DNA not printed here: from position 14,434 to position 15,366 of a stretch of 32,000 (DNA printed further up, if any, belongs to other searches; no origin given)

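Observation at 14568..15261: AT-rich orphan ORF with a PD-(D/E)xK-like motif inserted between the two permease genes of a Fur-controlled yfeABCD operon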

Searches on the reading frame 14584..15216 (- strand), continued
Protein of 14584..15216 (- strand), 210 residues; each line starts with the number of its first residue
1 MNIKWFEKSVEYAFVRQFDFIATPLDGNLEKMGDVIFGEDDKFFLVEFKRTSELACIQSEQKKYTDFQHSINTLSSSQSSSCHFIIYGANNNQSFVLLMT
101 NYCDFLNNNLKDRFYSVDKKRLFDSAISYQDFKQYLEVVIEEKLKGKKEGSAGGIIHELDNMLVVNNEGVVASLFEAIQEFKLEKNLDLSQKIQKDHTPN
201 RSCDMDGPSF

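Call 34: find_encoding_contigs(protein=P0228, flank=8000, max_places=3)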
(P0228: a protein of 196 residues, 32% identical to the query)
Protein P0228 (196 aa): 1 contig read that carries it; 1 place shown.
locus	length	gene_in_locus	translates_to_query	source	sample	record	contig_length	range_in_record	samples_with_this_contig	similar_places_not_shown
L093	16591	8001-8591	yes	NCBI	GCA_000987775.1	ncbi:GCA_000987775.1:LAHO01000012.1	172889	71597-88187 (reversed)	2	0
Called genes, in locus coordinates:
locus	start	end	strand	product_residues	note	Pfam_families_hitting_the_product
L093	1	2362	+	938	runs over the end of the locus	PF08495:FIST, PF10442:FIST_C, PF00989:PAS, PF08448:PAS_4 (weak), PF08447:PAS_3, PF13426:PAS_9, PF00990:GGDEF, PF00563:EAL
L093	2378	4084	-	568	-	PF13489:Methyltransf_23, PF08241:Methyltransf_11, PF08242:Methyltransf_12, PF13649:Methyltransf_25, PF13395:HNH_4 (weak)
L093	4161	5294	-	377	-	PF13391:HNH_2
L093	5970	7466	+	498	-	PF03969:AFG1_ATPase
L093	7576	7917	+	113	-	PF00043:GST_C (weak), PF14497:GST_C_3 (weak), PF13410:GST_C_2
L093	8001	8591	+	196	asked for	-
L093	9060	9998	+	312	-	-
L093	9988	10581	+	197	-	PF06836:DUF1240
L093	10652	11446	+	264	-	-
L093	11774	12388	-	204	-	-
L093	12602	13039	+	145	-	PF02566:OsmC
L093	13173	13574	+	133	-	-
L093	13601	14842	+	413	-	-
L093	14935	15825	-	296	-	PF13793:Pribosyltran_N, PF00156:Pribosyltran, PF14572:Pribosyl_synth (weak)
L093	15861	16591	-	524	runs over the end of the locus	PF02885:Glycos_trans_3N, PF00591:Glycos_transf_3, PF07831:PYNP_C (weak)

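Call 40: predict_structure(alignment_id=A2)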
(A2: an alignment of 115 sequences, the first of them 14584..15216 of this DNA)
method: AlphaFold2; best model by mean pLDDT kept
length: 210 residues; sequences in the alignment: 115
mean_pLDDT: 80.1   pTM: 0.74
mean pLDDT of the five models: 80.1, 80.1, 76.7, 75.9, 75.5
residues with pLDDT >= 90: 94; 70-90: 71; 50-70: 22; < 50: 23
segments of 3 or more residues with pLDDT < 50: 186-204, 206-209
pLDDT, mean of each block of 10 residues (from residue 1): 90 88 81 81 93 92 93 94 95 94 91 84 91 91 75 70 75 69 48 40 47
secondary structure, 60 per line:
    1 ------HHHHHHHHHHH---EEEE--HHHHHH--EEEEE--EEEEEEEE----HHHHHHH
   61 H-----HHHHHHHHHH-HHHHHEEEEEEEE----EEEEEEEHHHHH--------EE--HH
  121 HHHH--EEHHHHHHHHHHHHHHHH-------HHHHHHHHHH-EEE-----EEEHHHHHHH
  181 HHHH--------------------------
elements in order: H7-17 E21-24 H27-32 E35-39 E42-49 H54-61 H67-76 H78-82 E83-90 E95-101 H102-106 H119-124 H129-144 H152-161 E163-165 E171-173 H174-184

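Call 43: search_solved_structures(query=A2, max_evalue=10, show_alignments=3)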
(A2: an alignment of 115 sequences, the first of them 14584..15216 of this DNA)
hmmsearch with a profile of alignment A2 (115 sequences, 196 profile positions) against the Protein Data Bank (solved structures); distinct sequences matched with E-value up to 10: 0.

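Call 44: search_protein_families(library=phrogs, proteins=[window:14584-15216:-, P0082, P0029, P0159, P0209], max_evalue=0.1)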
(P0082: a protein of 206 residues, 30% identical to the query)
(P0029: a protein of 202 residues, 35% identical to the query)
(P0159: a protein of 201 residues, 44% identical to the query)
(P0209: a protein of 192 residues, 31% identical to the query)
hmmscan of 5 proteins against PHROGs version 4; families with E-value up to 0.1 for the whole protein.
window:14584-15216:- (210 aa): 0 families

P0082 (206 aa): 0 families

P0029 (202 aa): 0 families

P0159 (201 aa): 0 families

P0209 (192 aa): 0 families

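Call 45: fold_search(model_id=the predicted structure, library=pdb)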
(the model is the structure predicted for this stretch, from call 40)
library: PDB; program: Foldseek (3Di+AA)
matches with E <= 10: 228; with E <= 0.001: 0
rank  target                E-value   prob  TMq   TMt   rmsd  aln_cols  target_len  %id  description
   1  2eo0_B                2.0e-02  0.41  0.18  0.27  11.3       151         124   12  Crystal Structure of Holliday Junction Resolvase ST1444 (released 2007-10-02)
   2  4tkk_A                2.2e-02  0.57  0.23  0.34  10.7       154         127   12  Sulfolobus solfataricus HJC mutants (released 2015-08-12)
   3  2eo0_A                2.8e-02  0.38  0.19  0.27  11.2       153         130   12  Crystal Structure of Holliday Junction Resolvase ST1444 (released 2007-10-02)
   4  1hh1                  8.0e-02  0.35  0.23  0.33  12.0       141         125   12  THE STRUCTURE OF HJC, A HOLLIDAY JUNCTION RESOLVING ENZYME FROM SULFOLOBUS SOLFATARICUS (released 2001-04-06)
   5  2w8m_A                1.8e-01  0.21  0.25  0.30  11.1       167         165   13  Structure of D212, a nuclease from a fusselovirus. (released 2009-02-03)
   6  7ewv_B                3.1e-01  0.10  0.20  0.23  17.8       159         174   14  Crystal structure of Ebinur Lake virus cap snatching endonuclease (H34A mutant) (released 2022-01-26)
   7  2w8m_B                4.4e-01  0.14  0.24  0.29  11.8       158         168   12  Structure of D212, a nuclease from a fusselovirus. (released 2009-02-03)
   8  4qbo                  5.6e-01  0.54  0.22  0.47   5.4        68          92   15  VRR_NUC domain (released 2014-09-10)
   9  3p1z_D                5.9e-01  0.20  0.23  0.26   5.6       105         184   13  Crystal structure of the Aperopyrum pernix RNA splicing endonuclease (released 2011-08-10)
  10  7ewv_A                7.0e-01  0.11  0.26  0.30  15.4       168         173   12  Crystal structure of Ebinur Lake virus cap snatching endonuclease (H34A mutant) (released 2022-01-26)
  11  8w0p_A                1.2e+00  0.08  0.19  0.06   9.7       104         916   12  BsaXI -- Type IIB R-M system (released 2024-10-30)
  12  3e44_B                1.2e+00  0.05  0.18  0.17  12.8       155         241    6  Q138F HincII bound to cleaved DNA (GTT | AAC) and Mn2+ (released 2008-08-26)
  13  8esq_3                1.5e+00  0.07  0.13  0.15  12.2       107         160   12  Ytm1 associated nascent 60S ribosome State 2 (released 2022-11-30)
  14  2gij_A                1.5e+00  0.04  0.19  0.17  12.8       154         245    7  Q138F HincII bound to cognate DNA GTTAAC and Ca2+ (released 2006-07-18)
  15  2qb7_B                1.7e+00  0.04  0.17  0.11  13.9       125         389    9  Saccharomyces cerevisiae cytosolic exopolyphosphatase, phosphate complex (released 2007-12-11)
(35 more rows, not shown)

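Call 47: find_encoding_contigs(protein=P0229, flank=8000, max_places=3)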
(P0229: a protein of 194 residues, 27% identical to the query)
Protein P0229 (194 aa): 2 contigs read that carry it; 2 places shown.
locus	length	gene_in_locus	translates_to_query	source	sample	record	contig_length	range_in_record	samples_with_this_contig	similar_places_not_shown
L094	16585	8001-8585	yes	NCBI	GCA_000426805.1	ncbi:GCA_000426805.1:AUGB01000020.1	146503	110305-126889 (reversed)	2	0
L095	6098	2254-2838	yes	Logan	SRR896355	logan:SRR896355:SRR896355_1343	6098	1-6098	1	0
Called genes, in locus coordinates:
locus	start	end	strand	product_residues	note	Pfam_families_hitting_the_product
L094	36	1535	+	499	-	PF18156:pPIWI_RE_Y (weak), PF18154:pPIWI_RE_REase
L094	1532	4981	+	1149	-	PF18155:pPIWI_RE_Z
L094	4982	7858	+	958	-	-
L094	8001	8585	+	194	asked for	-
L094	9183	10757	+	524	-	-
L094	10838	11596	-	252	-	-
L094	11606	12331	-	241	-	-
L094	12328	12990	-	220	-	-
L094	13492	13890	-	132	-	PF00376:MerR, PF13411:MerR_1, PF09278:MerR-DNA-bind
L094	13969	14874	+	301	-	PF01545:Cation_efflux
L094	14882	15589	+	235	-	-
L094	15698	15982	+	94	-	-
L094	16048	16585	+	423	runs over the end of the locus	PF02321:OEP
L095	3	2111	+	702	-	?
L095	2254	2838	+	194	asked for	-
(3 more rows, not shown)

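Call 48: find_encoding_contigs(protein=P0240, flank=8000, max_places=3)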
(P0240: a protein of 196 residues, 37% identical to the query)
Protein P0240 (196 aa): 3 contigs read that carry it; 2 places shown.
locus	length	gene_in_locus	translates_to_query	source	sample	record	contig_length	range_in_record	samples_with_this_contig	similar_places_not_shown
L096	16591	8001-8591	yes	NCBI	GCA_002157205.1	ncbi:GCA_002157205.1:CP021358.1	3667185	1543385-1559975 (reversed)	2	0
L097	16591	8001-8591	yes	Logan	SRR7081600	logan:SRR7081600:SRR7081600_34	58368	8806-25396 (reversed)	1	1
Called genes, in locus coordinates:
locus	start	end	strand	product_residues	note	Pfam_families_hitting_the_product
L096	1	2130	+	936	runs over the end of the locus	PF04879:Molybdop_Fe4S4, PF00384:Molybdopterin, PF01568:Molydop_binding, PF04324:Fer2_BFD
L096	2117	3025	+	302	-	PF00590:TP_methylase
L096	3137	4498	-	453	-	PF07690:MFS_1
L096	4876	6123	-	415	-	PF08376:NIT, PF03861:ANTAR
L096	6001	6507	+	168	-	PF18381:YcaO_C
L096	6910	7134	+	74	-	-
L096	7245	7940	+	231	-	PF13643:DUF4145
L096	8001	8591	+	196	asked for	-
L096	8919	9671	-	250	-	PF00106:adh_short, PF04321:RmlD_sub_bind (faint), PF08659:KR, PF01370:Epimerase, PF13460:NAD_binding_10 (weak), PF13561:adh_short_C2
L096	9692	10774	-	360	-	PF08240:ADH_N, PF16912:Glu_dehyd_C (weak), PF00107:ADH_zinc_N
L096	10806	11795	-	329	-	PF02653:BPD_transp_2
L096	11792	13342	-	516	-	PF00005:ABC_tran, PF13304:AAA_21 (faint), PF00005:ABC_tran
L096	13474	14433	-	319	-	PF00532:Peripla_BP_1, PF13407:Peripla_BP_4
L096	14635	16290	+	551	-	PF00370:FGGY_N, PF02782:FGGY_C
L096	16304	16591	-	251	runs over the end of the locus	PF00005:ABC_tran, PF02463:SMC_N, PF13166:AAA_13 (faint), PF13191:AAA_16 (faint), PF13401:AAA_22 (faint), PF13304:AAA_21 (weak)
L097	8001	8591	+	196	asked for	-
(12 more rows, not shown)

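Call 50: search_protein_families(library=pfam, alignment_id=A2, max_evalue=1)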
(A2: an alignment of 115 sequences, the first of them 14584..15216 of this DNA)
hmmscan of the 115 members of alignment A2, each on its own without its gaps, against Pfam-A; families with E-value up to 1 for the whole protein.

A. member 1, window:14584-15216:- (210 aa): 1 family
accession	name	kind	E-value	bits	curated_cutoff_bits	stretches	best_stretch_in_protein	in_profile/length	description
PF15881.10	DUF4734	-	0.36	11.5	25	1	126-143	67-84/91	Domain of unknown function (DUF4734)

B. families by the number of members that match (of 115 scanned): 57 families (the first 25 are shown)
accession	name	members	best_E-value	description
PF09606.15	Med15_N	11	0.02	ARC105/Med15 mediator subunit N-terminal KIX domain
PF08774.17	VRR_NUC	6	0.032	VRR-NUC domain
PF00241.25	Cofilin_ADF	3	0.0017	Cofilin/tropomyosin-type actin-binding protein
PF14082.12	SduA_C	3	0.0018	Shedu protein SduA, C-terminal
PF04313.20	HSDR_N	3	0.064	Type I restriction enzyme R protein N terminus (HSDR_N)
PF08671.16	SinI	2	0.051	Anti-repressor SinI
PF05184.20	SapB_1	2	0.099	Saposin-like type B, region 1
PF14839.11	DOR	2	0.14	DOR family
PF17675.6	APG6_N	2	0.14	Apg6 coiled-coil region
PF06227.17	Poxv_Bcl-2-like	1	0.0068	Poxvirus Bcl-2-like proteins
PF20322.3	DUF6617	1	0.013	Family of unknown function (DUF6617)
PF19260.4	DUF5903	1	0.015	Family of unknown function (DUF5903)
PF14615.11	Rsa3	1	0.016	Ribosome-assembly protein 3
PF14540.12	NTF-like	1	0.016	Nucleotidyltransferase-like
PF16229.10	DUF4888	1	0.02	Domain of unknown function (DUF4888)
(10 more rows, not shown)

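Call 51: fold_search(model_id=the predicted structure, library=viral)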
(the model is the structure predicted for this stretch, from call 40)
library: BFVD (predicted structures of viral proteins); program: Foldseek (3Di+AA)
matches with E <= 10: 349; with E <= 0.001: 0
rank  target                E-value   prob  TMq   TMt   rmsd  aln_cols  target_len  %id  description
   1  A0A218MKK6            1.2e-02  0.91  0.30  0.45   8.8       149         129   13  Uncharacterized protein [uncultured virus]
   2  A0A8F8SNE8            2.7e-02  0.96  0.34  0.44   5.7       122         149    9  (no name in the UniProt tables at hand)
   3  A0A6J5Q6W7            5.6e-02  0.75  0.28  0.41   7.8       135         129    8  Uncharacterized protein [uncultured Caudovirales phage]
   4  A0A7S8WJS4            5.6e-02  0.16  0.22  0.07  19.4       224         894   14  PA (Fragment) [Ganwon-do negev-like virus 1]
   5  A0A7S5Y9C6            5.9e-02  0.75  0.28  0.39   7.8       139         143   12  (no name in the UniProt tables at hand)
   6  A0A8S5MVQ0            7.0e-02  0.57  0.32  0.39  11.0       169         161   16  Holliday junction resolvase RecU [Siphoviridae sp. ctsBB38]
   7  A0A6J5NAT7            7.0e-02  0.47  0.28  0.38  10.0       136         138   11  Uncharacterized protein [uncultured Caudovirales phage]
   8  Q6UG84                8.9e-02  0.25  0.25  0.25  16.2       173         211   11  ORF 211 [Sulfolobus virus-like particle SSV2]
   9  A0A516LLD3            1.0e-01  0.07  0.14  0.12  23.4       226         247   13  (no name in the UniProt tables at hand)
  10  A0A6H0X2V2            1.3e-01  0.41  0.28  0.36   9.5       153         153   10  (no name in the UniProt tables at hand)
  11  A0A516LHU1            1.6e-01  0.33  0.27  0.35  11.2       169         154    7  (no name in the UniProt tables at hand)
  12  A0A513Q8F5            1.6e-01  0.10  0.13  0.06  18.6       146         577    9  ORF1a (Fragment) [Porcine astrovirus 1]
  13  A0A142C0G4            1.7e-01  0.66  0.32  0.39   5.2       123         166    9  (no name in the UniProt tables at hand)
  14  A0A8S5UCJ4            1.7e-01  0.51  0.32  0.40   7.8       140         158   14  Holliday junction resolvase RecU [Siphoviridae sp. ctgN495]
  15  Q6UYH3                1.7e-01  0.47  0.22  0.39   9.7        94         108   12  Conserved phage protein [Burkholderia phage BcepNazgul]
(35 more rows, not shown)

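Call 54: search_protein_families(library=padloc, alignment_id=A2, max_evalue=1)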
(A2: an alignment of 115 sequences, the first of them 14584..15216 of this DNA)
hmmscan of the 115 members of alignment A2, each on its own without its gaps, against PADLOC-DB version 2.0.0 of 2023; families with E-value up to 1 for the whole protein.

A. member 1, window:14584-15216:- (210 aa): 0 families

B. families by the number of members that match (of 115 scanned): 12 families
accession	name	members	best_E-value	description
PDLC02083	Cas4_II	8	0.0014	-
PDLC01504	Csm2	1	0.0028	CAS-III-D; effector_SS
PDLC04426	PDC-M12A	1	0.0031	-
PDLC04695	PDC-M53A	1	0.0052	-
PDLC01899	CARF4--CARF_PDDEXK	1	0.0082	-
PDLC03539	REase_II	1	0.011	Type II restriction enzyme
PDLC02480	BrxC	1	0.013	BrxC-PglY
PDLC02436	pAgo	1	0.017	-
PDLC02029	Cas3d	1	0.026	-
PDLC00971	Cas8c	1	0.028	"CRISPR-associated protein Cas8c/Csp2, subtype PGING"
PDLC05014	PDC-S41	1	0.032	-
PDLC04407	PDC-M09A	1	0.36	-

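Call 55: search_protein_families(library=ncbifam, alignment_id=A2, max_evalue=1)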
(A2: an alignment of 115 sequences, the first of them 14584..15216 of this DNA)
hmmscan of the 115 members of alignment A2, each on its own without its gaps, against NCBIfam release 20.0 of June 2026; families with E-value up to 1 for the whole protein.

A. member 1, window:14584-15216:- (210 aa): 0 families

B. families by the number of members that match (of 115 scanned): 38 families (the first 25 are shown)
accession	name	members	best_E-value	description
NF010485.0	PRK13909.1-2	14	0.00053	RecB-like helicase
TIGR01885.1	Orn_aminotrans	3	0.0091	ornithine--oxo-acid transaminase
NF009533.0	PRK12897.1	2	0.0012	type I methionyl aminopeptidase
TIGR00998.1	8a0101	2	0.022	EmrA/EmrK family multidrug efflux transporter periplasmic adaptor subunit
NF035925.1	Geo26A_fam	2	0.022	geobacillin-26 family protein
NF003038.0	PRK03934.1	2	0.028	phosphatidylserine decarboxylase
NF041509.1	paralog_Rho2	2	0.043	transcription termination factor Rho, short form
NF009687.0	PRK13208.1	2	0.044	valine--tRNA ligase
NF011119.0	PRK14550.1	2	0.051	ribonuclease HII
TIGR04202.1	capSnatchArena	2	0.054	RNA endonuclease, cap-snatching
TIGR01522.1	ATPase-IIA2_Ca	2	0.089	calcium-transporting P-type ATPase, PMR1-type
NF011430.0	PRK14861.1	2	0.29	twin arginine translocase protein A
NF005520.0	PRK07157.1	1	0.00068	acetate kinase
NF033627.3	intimin_all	1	0.007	intimin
NF033731.0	borfam63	1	0.012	fibronectin-binding protein RevA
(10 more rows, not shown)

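Call 56: list_cluster_members(proteins=[P0003, P0005, P0006, P0007, P0004])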
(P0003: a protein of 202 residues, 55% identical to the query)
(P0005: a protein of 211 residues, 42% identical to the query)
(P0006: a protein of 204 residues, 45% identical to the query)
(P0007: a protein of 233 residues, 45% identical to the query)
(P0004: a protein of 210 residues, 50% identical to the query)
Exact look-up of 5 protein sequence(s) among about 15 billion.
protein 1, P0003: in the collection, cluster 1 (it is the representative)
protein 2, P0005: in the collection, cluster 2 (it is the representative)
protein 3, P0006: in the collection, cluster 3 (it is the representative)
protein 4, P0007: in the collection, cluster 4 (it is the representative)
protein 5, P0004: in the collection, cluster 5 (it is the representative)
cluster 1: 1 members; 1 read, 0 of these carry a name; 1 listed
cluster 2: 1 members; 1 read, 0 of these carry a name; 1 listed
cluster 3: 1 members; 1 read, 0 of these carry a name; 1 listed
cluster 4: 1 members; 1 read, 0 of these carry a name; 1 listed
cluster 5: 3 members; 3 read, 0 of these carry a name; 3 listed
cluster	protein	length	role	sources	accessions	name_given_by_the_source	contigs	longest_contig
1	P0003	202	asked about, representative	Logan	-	-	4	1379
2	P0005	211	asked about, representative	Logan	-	-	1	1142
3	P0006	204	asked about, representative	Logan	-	-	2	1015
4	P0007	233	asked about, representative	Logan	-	-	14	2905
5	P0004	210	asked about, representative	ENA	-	-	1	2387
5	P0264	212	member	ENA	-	-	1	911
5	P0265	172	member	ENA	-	-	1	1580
